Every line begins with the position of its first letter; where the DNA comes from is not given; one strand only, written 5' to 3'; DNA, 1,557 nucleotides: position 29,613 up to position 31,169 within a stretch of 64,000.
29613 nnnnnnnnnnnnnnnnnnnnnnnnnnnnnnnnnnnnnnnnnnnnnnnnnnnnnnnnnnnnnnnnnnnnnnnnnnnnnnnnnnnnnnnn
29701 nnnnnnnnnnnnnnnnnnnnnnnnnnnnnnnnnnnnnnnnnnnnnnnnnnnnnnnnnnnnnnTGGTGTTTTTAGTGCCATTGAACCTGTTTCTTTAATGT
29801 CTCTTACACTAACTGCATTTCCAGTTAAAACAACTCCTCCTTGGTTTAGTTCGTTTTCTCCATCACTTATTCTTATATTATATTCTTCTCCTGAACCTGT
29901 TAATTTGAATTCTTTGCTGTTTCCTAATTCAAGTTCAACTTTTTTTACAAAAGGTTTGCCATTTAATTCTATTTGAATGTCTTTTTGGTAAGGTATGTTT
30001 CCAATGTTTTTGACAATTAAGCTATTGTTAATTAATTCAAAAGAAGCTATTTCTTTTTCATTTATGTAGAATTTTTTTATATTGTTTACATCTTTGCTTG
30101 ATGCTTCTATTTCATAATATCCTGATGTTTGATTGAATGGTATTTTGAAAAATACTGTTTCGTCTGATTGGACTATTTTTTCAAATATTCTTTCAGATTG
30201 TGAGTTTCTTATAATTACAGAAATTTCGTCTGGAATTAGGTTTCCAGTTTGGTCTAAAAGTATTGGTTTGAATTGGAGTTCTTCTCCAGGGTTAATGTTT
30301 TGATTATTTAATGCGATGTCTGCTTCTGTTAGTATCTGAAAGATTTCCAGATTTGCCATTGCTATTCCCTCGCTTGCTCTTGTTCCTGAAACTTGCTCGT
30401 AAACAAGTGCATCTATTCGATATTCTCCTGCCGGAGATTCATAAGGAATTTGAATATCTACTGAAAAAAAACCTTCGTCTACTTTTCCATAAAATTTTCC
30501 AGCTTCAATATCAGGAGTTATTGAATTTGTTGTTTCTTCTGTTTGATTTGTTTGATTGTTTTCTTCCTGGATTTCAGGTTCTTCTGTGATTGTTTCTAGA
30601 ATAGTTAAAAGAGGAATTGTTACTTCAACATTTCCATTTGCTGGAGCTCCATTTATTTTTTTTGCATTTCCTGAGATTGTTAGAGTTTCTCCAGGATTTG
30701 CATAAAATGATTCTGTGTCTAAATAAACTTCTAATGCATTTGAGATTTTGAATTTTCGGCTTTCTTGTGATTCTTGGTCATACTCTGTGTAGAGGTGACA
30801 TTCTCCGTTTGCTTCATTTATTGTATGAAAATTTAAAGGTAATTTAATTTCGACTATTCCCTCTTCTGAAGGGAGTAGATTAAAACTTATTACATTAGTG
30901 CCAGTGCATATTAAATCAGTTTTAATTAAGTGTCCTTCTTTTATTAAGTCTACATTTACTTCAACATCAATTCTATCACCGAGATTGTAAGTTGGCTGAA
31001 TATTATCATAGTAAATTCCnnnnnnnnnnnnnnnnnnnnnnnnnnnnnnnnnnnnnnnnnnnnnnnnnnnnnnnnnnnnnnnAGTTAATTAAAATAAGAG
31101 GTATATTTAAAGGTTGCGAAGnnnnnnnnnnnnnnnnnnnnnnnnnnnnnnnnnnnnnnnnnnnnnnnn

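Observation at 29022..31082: Single-pass receptor with an intracellular class III cyclase-homology domain that lacks a canonical metal-binding Asp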

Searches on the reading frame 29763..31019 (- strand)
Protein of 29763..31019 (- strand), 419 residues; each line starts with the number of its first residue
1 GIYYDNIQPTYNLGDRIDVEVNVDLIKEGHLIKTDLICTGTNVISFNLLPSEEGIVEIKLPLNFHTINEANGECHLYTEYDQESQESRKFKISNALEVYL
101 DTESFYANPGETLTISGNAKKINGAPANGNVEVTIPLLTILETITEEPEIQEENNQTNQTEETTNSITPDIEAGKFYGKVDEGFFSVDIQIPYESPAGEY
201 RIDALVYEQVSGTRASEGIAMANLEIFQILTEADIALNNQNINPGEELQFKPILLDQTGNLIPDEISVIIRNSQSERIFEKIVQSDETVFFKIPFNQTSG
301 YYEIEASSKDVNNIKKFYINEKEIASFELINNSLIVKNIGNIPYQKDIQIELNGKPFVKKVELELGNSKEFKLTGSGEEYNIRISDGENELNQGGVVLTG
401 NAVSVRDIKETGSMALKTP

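Call 34: predict_structure(alignment_id=A3)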
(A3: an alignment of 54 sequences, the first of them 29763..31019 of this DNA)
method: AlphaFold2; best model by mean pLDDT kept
length: 419 residues; sequences in the alignment: 54
mean_pLDDT: 86.4   pTM: 0.65
mean pLDDT of the five models: 86.4, 85.4, 85.2, 84.5, 84.5
residues with pLDDT >= 90: 279; 70-90: 87; 50-70: 13; < 50: 40
segments of 3 or more residues with pLDDT < 50: 144-170, 409-419
pLDDT, mean of each block of 10 residues (from residue 1): 92 92 90 94 93 93 85 95 94 96 96 97 94 90 50 38 39 85 97 92 95 92 95 95 93 94 96 95 96 90 96 96 88 87 90 88 90 83 87 81 52 42
secondary structure, 60 per line:
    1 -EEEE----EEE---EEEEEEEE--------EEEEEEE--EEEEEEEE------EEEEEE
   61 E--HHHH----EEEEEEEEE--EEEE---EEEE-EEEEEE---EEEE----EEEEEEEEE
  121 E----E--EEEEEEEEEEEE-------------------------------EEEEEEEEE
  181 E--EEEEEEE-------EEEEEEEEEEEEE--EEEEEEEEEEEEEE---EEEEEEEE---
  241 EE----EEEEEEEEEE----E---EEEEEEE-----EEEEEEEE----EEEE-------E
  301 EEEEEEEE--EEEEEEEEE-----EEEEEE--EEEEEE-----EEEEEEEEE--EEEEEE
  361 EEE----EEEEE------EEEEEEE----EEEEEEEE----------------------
elements in order: E2-5 E10-12 E16-23 E32-38 E41-48 E55-61 H64-67 E72-80 E83-86 E90-93 E95-100 E104-107 E112-121 E129-140 E172-181 E184-190 E198-210 E213-226 E230-237 E247-256 E265-271 E277-284 E289-292 E300-308 E311-319 E325-330 E333-338 E344-352 E355-363 E368-372 E379-385 E390-397

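Call 37: fold_search(model_id=the predicted structure, library=pdb)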
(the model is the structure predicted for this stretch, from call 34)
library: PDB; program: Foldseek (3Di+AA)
matches with E <= 10: 1971; with E <= 0.001: 700
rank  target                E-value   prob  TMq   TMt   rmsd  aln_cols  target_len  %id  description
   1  4ziq                  4.5e-14  1.00  0.22  0.08  34.5       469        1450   13  Crystal structure of trypsin activated alpha-2-macroglobulin from Escherichia coli. (released 2015-06-10)
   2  7ad6_B                4.7e-14  1.00  0.30  0.21  34.4       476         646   11  Crystal structure of human complement C5 in complex with the K92 bovine knob domain peptide. (released 2021-03-10)
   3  7q62_B                6.0e-14  1.00  0.22  0.13  32.8       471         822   12  Structure of TEV cleaved A2ML1 dimer (A2ML1-TT dimer) (released 2022-04-20)
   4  8eok_G                1.6e-13  1.00  0.30  0.21  33.3       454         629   11  Structure of the C3bB proconvertase in complex with lufaxin and factor Xa (released 2023-08-30)
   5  9u5z_E                1.7e-13  1.00  0.21  0.08  32.7       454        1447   12  C3 convertases zymogen C4b2 in activation state (released 2026-01-14)
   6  7b2m_A                1.9e-13  1.00  0.29  0.20  32.2       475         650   12  Cryo-EM structure of complement C4b in complex with nanobody E3 (released 2022-03-02)
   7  4rtd                  1.9e-13  1.00  0.21  0.09  47.7       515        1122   14  Escherichia coli alpha-2-macroglobulin activated by porcine elastase (released 2015-07-15)
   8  9qk2_F                2.1e-13  1.00  0.21  0.15  38.9       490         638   10  Structure of the Complement classical and lectin pathway C3 convertase in complex with substrate C3 (released 2025-12-24)
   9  5hcc_B                3.4e-13  1.00  0.30  0.21  35.6       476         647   10  Ternary complex of human Complement C5 with Ornithodoros moubata OmCI and Dermacentor andersoni RaCI3. (released 2016-03-30)
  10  5jpm_A                3.7e-13  1.00  0.24  0.18  39.2       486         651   12  Structure of the complex of human complement C4 with MASP-2 rebuilt using iMDFF (released 2016-08-10)
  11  7ad7_B                4.1e-13  1.00  0.31  0.22  34.7       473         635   11  Crystal structure of human complement C5 in complex with the K8 bovine knob domain peptide. (released 2021-03-10)
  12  9u61_E                4.9e-13  1.00  0.28  0.10  34.1       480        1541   12  CP/MBL pathways C3 convertase C4b2a and C3 complex (released 2026-01-14)
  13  8uh2_A                5.2e-13  1.00  0.22  0.15  33.1       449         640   10  Complex of C3b with the inhibitor albicin (released 2024-05-08)
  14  8cml_E                5.4e-13  1.00  0.31  0.22  34.4       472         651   11  Cryo-EM structure of complement C5 in complex with nanobodies UNbC5-1 and UNbC5-2 (released 2023-09-27)
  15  2a74_D                5.7e-13  1.00  0.22  0.16  39.5       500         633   11  Human Complement Component C3c (released 2005-09-27)
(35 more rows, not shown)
